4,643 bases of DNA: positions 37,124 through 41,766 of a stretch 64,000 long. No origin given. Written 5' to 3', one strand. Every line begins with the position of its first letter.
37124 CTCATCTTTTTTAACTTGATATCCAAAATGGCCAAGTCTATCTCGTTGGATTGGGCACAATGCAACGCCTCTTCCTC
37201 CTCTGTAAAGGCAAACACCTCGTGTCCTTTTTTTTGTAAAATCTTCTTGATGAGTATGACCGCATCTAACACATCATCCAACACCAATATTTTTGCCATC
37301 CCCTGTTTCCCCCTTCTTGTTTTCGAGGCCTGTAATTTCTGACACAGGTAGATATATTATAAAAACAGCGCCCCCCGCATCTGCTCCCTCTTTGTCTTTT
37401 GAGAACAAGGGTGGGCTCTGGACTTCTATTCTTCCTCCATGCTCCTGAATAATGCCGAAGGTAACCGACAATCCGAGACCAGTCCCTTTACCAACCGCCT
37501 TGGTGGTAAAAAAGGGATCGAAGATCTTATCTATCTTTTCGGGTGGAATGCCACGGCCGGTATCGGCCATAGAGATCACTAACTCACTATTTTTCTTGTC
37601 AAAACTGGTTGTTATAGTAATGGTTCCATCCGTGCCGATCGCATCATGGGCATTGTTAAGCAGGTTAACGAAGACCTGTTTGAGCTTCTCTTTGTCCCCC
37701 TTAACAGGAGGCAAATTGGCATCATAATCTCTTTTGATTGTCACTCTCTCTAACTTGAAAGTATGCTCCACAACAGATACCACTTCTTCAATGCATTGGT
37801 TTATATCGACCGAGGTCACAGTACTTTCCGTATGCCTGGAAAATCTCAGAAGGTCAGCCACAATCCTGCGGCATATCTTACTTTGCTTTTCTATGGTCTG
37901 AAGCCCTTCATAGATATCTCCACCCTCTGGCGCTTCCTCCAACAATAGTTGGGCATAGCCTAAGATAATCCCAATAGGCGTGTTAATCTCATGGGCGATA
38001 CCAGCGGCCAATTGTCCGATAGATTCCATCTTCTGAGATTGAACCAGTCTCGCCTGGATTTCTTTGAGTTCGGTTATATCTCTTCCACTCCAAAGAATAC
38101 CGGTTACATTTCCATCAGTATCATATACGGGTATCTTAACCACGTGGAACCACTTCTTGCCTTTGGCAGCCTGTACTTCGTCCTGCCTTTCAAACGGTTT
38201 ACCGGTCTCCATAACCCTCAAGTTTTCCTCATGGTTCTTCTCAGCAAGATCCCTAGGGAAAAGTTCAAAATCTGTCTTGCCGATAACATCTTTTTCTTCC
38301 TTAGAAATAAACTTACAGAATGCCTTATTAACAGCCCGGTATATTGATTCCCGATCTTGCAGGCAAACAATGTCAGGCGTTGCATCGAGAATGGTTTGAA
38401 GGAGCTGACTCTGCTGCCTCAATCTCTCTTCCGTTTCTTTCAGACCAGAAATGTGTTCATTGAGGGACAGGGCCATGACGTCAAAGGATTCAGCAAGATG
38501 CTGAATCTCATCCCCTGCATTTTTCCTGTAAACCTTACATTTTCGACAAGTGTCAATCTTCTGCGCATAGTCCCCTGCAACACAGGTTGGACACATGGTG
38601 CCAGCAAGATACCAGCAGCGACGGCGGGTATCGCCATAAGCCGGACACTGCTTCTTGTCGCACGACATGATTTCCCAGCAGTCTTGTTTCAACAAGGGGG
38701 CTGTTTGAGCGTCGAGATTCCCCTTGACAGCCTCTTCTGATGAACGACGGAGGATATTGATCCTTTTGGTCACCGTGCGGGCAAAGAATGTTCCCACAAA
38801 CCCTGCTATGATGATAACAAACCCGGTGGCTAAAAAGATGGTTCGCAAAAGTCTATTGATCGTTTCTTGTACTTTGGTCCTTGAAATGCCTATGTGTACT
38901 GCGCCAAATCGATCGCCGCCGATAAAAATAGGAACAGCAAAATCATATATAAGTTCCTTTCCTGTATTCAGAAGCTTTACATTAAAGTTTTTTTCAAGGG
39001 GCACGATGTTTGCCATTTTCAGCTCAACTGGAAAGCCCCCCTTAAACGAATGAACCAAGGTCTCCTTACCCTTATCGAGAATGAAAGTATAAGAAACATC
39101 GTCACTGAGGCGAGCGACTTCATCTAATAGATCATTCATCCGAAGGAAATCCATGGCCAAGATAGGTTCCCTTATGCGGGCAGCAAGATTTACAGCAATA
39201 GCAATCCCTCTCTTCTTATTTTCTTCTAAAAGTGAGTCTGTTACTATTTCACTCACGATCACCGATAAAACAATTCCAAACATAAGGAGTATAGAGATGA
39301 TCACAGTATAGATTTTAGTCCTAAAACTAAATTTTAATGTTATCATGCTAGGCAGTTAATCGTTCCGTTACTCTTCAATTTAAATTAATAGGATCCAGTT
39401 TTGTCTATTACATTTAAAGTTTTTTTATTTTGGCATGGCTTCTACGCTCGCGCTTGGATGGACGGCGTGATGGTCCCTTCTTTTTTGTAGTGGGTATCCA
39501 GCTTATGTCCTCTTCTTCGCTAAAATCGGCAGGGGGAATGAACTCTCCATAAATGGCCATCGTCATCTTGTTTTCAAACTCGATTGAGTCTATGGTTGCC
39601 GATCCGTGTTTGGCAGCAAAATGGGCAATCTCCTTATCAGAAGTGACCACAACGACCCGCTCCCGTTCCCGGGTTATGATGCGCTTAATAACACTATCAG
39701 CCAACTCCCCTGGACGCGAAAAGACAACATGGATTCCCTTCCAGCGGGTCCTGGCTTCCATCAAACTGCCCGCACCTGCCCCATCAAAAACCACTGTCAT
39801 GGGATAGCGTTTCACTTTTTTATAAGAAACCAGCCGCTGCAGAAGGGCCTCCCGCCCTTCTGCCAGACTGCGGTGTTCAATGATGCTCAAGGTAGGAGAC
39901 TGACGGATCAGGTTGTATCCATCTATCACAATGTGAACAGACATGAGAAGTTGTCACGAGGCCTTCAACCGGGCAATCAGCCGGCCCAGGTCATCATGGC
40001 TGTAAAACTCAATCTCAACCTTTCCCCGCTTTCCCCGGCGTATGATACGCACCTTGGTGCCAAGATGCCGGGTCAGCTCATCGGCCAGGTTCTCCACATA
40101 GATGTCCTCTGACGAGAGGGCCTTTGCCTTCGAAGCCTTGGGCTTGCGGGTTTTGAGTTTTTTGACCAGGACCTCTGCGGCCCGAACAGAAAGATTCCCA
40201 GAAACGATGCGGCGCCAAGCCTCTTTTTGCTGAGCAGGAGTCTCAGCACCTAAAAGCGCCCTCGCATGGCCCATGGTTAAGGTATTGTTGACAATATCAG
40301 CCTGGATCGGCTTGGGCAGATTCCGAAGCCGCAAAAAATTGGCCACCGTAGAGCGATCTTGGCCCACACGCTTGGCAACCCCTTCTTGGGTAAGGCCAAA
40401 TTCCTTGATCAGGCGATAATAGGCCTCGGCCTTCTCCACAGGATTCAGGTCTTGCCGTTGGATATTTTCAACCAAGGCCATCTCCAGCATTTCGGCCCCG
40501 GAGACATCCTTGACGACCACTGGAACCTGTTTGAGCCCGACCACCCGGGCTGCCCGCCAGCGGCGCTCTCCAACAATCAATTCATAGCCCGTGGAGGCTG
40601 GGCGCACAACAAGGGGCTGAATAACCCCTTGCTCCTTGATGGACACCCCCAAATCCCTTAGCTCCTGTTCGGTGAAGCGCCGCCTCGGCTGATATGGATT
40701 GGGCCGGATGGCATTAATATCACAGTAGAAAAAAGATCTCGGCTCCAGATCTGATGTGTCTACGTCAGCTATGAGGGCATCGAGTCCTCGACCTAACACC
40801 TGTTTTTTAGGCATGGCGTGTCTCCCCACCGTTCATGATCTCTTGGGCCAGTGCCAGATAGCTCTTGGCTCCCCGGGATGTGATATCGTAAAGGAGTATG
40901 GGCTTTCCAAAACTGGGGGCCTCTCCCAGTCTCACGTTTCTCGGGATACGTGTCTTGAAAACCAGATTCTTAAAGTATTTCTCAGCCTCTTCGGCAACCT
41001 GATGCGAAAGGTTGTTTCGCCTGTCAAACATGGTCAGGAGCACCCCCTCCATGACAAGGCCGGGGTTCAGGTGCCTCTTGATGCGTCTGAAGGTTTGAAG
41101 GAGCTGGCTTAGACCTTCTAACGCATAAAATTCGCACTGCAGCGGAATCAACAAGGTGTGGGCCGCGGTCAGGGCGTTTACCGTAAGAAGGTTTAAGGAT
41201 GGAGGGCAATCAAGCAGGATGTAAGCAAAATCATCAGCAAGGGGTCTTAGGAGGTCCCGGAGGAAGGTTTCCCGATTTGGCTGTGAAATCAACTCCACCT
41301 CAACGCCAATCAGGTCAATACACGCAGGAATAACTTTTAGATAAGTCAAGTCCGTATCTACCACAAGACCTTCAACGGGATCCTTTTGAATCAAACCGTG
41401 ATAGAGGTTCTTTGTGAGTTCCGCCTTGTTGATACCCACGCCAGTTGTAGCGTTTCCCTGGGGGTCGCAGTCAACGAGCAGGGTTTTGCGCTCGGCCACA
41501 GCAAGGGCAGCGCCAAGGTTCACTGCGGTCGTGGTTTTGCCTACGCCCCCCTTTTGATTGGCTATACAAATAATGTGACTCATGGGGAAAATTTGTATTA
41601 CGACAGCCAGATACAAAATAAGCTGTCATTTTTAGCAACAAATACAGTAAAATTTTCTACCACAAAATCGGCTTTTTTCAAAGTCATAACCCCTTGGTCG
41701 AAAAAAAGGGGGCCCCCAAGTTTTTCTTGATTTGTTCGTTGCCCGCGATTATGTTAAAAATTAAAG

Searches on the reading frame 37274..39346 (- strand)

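Call 29: search_protein_families(library=pfam, proteins=[window:37274-39346:-], max_evalue=0.00001)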
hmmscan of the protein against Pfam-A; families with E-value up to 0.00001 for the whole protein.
window:37274-39346:- (690 aa): 6 families
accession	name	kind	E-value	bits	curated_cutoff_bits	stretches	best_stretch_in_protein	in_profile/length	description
PF02518.31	HATPase_c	-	7.7e-25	87.9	26.4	1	550-669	1-110/111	Histidine kinase-, DNA gyrase B-, and HSP90-like ATPase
PF08448.16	PAS_4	-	2.3e-20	73.3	23.1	1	320-428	1-109/110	PAS fold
PF00512.31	HisKA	-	1.3e-14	54.4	26.9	1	444-506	3-64/66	His Kinase A (phospho-acceptor) domain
PF17203.10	sCache_3_2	-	1.6e-12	48.1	28.4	1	37-167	4-139/140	Single cache domain 3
PF00989.32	PAS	-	9.4e-12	45.4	22.6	1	315-424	2-113/113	PAS fold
PF13426.13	PAS_9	-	1.8e-11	44.7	27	1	324-426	1-103/103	PAS domain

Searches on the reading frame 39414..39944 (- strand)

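Call 51: search_protein_families(library=pfam, proteins=[window:39414-39944:-], max_evalue=0.00001)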
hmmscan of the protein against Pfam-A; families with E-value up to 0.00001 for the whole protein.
window:39414-39944:- (176 aa): 1 family
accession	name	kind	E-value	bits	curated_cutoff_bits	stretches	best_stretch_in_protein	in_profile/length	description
PF05991.17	NYN_YacP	-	3.3e-30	105.7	24.6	1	5-130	1-130/166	YacP-like NYN domain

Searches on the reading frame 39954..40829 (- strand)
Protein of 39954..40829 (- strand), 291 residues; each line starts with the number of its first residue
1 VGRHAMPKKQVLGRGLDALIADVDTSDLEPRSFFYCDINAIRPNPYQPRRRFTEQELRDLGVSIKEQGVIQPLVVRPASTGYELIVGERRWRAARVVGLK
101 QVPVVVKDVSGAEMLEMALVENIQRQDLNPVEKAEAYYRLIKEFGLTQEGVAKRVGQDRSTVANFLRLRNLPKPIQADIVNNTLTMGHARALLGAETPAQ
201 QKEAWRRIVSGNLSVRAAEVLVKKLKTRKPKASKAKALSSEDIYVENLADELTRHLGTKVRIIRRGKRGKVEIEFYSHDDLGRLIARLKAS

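Call 51: search_protein_families(library=pfam, proteins=[window:39954-40829:-], max_evalue=0.00001)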
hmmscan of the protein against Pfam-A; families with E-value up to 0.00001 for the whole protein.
window:39954-40829:- (291 aa): 3 families
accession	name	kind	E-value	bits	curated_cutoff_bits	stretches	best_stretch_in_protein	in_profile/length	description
PF17762.8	HTH_ParB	-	4.7e-36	123.5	22.6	1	126-226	1-101/102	ParB HTH domain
PF02195.25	ParB_N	-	1.6e-34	118.3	26.3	1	37-124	7-95/95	ParB N-terminal domain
PF23552.2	ParB_C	-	4.1e-08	33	23.8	1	245-289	5-50/50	ParB dimerisation domain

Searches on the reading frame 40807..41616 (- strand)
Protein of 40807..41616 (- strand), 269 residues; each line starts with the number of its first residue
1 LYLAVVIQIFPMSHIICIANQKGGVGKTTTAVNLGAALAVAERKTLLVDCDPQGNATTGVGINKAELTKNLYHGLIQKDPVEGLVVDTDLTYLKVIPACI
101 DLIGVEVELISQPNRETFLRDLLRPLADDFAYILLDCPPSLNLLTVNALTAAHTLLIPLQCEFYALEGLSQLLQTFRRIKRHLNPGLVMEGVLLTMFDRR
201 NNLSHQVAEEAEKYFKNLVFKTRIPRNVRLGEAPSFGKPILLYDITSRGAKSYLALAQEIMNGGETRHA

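Call 51: search_protein_families(library=pfam, proteins=[window:40807-41616:-], max_evalue=0.00001)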
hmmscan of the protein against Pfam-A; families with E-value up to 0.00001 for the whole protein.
window:40807-41616:- (269 aa): 6 families
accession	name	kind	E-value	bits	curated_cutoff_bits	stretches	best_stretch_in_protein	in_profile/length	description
PF13614.12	AAA_31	-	4.7e-63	212.7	27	1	14-187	2-175/177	AAA domain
PF01656.29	CbiA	-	6e-29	101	25.4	1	16-240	1-125/125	CobQ/CobB/MinD/ParA nucleotide binding domain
PF10609.15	ParA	-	5.1e-10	39.6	27.1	1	13-260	3-245/246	NUBPL iron-transfer P-loop NTPase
PF09140.17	MipZ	-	2.1e-09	37.5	20.7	0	14-58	1-45/262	ATPase MipZ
PF00142.24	Fer4_NifH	-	7.3e-09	35.9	25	1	21-87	7-71/271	4Fe-4S iron sulfur cluster binding proteins, NifH/frxC family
PF06564.18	CBP_BcsQ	-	3.1e-06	27.3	21.3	0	15-53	3-41/234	Cellulose biosynthesis protein BcsQ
